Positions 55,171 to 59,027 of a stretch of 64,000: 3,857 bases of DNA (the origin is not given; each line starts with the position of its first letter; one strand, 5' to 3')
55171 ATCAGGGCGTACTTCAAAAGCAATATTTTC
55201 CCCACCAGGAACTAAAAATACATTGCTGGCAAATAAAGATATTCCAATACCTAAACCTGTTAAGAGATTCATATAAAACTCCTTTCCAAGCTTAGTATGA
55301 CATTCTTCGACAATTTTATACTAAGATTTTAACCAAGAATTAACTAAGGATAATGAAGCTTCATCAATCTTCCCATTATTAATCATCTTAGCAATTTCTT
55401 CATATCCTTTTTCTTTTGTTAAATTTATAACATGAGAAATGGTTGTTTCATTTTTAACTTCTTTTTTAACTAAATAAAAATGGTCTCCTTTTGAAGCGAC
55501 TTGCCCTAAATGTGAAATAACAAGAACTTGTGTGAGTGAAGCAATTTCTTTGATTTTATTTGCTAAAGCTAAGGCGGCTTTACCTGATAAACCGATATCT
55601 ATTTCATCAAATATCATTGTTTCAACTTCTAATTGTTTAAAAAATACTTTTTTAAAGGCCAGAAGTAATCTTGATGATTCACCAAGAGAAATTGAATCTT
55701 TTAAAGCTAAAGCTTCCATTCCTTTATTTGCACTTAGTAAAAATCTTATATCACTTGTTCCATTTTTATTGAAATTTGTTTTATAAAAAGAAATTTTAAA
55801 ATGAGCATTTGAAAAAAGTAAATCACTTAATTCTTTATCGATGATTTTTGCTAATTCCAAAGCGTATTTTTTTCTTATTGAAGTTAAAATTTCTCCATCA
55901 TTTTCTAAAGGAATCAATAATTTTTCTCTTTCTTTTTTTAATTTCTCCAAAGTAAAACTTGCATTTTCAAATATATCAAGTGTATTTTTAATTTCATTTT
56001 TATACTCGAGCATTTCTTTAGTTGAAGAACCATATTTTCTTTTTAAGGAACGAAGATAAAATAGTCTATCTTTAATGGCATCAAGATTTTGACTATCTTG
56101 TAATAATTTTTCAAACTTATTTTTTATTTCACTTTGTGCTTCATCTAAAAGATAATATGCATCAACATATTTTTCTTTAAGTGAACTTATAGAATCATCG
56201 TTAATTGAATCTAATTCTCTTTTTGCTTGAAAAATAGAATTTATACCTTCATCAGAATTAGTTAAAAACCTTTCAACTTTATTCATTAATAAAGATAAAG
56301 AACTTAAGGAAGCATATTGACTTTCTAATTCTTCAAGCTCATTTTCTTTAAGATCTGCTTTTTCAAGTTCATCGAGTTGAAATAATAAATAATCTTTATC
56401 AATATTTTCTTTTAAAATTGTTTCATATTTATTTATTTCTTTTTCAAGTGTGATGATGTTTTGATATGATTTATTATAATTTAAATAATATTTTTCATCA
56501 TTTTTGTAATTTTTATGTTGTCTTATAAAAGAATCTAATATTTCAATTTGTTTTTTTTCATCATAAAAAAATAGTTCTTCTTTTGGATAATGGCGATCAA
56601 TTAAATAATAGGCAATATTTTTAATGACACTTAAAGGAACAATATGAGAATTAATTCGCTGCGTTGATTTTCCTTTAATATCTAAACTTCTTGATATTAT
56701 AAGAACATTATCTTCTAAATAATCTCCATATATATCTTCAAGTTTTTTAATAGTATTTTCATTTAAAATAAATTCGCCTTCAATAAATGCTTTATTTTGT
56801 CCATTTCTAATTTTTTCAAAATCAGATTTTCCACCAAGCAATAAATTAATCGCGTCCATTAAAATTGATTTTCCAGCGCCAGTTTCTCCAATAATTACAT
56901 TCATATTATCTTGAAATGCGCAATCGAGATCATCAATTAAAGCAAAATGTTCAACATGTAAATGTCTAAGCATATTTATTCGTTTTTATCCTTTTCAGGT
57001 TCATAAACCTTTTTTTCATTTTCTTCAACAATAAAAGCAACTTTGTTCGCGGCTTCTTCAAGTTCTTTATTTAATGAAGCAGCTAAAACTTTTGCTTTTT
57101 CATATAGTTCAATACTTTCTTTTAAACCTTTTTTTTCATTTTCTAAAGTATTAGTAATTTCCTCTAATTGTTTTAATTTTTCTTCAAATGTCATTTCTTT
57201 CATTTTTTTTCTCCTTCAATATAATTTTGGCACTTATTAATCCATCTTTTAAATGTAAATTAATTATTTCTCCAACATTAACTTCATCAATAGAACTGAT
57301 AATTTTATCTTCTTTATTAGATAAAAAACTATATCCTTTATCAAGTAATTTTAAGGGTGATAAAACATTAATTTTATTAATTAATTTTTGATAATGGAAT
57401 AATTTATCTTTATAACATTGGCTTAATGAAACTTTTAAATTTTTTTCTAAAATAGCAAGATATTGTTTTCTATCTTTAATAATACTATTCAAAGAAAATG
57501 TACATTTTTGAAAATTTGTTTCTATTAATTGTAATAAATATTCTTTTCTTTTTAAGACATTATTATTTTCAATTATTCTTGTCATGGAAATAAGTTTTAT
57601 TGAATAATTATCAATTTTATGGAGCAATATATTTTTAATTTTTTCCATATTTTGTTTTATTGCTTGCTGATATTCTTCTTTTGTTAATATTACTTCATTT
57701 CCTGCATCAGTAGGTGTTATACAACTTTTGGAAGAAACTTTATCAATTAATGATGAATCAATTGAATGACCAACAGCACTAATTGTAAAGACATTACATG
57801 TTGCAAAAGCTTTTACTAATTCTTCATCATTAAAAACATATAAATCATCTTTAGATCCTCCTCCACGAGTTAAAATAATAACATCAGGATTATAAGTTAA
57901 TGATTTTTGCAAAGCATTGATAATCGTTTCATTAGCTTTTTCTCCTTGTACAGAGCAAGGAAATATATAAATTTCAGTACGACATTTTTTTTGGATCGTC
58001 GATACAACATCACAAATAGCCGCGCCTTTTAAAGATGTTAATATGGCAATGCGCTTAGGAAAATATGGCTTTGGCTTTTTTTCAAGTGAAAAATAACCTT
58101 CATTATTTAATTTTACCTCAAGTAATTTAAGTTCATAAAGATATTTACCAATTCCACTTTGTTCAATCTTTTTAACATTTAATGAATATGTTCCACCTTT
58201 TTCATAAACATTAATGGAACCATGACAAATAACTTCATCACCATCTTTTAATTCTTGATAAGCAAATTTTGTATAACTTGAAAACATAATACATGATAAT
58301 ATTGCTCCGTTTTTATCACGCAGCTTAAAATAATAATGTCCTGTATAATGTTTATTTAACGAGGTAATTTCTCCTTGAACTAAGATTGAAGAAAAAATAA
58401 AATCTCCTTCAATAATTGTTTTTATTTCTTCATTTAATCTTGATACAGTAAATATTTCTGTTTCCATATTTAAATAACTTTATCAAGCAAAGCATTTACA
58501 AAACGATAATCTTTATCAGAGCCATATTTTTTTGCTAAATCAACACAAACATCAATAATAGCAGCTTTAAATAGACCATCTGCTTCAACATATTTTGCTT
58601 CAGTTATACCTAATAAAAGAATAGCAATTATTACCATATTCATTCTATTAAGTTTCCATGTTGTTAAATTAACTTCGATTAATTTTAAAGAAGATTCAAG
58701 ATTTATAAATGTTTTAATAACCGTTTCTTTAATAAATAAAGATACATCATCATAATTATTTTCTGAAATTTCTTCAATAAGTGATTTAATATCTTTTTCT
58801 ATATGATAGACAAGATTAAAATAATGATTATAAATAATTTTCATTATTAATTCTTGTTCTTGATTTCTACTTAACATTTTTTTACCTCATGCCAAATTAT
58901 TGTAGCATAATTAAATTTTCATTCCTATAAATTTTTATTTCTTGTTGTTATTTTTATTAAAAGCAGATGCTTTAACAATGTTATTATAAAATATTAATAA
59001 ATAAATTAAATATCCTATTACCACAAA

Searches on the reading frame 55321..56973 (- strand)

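Call 48: search_protein_families(library=pfam, proteins=[window:55321-56973:-], max_evalue=0.001)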
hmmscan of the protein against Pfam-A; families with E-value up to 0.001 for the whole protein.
window:55321-56973:- (550 aa): 4 families
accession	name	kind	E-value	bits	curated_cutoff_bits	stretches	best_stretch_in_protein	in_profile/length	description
PF13476.12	AAA_23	-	4.4e-13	50.7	27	1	5-223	2-196/201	AAA domain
PF02463.25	SMC_N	-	7.3e-13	48.9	40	1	1-508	1-217/220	RecF/RecN/SMC N terminal domain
PF13175.12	AAA_15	-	1.5e-07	31.8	32.1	1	1-488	1-369/374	AAA ATPase domain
PF13555.12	AAA_29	-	8e-06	26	27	1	14-50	13-50/61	P-loop containing region of AAA domain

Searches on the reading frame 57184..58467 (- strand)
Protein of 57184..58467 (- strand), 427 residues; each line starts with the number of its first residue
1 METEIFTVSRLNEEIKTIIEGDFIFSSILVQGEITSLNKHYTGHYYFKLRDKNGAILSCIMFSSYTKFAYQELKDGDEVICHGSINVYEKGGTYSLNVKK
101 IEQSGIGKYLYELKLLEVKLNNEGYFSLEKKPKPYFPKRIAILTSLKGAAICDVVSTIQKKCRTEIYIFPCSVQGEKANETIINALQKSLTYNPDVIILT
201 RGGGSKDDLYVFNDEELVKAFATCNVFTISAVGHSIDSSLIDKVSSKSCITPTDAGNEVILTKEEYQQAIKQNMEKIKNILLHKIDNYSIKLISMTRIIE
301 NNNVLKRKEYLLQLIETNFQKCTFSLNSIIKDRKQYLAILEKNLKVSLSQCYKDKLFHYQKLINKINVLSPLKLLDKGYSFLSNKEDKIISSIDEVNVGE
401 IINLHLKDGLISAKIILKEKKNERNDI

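Call 48: search_protein_families(library=pfam, proteins=[window:57184-58467:-], max_evalue=0.001)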
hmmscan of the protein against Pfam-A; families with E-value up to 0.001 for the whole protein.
window:57184-58467:- (427 aa): 3 families
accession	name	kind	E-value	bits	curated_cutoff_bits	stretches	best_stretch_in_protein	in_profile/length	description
PF02601.20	Exonuc_VII_L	-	1.8e-62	212.1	35.9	1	129-413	6-314/315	Exonuclease VII, large subunit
PF13742.12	tRNA_anti_2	-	5.1e-25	88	27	1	6-102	1-95/95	OB-fold nucleic acid binding domain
PF01336.31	tRNA_anti-codon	-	3.2e-10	40.2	27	1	29-102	2-73/75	OB-fold nucleic acid binding domain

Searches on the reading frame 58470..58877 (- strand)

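Call 48: search_protein_families(library=pfam, proteins=[window:58470-58877:-], max_evalue=0.001)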
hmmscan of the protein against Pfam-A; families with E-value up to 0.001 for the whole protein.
window:58470-58877:- (135 aa): 1 family
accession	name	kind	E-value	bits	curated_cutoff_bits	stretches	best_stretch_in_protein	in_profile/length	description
PF01029.23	NusB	-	8.5e-17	62.2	23.1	1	6-134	2-131/133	NusB family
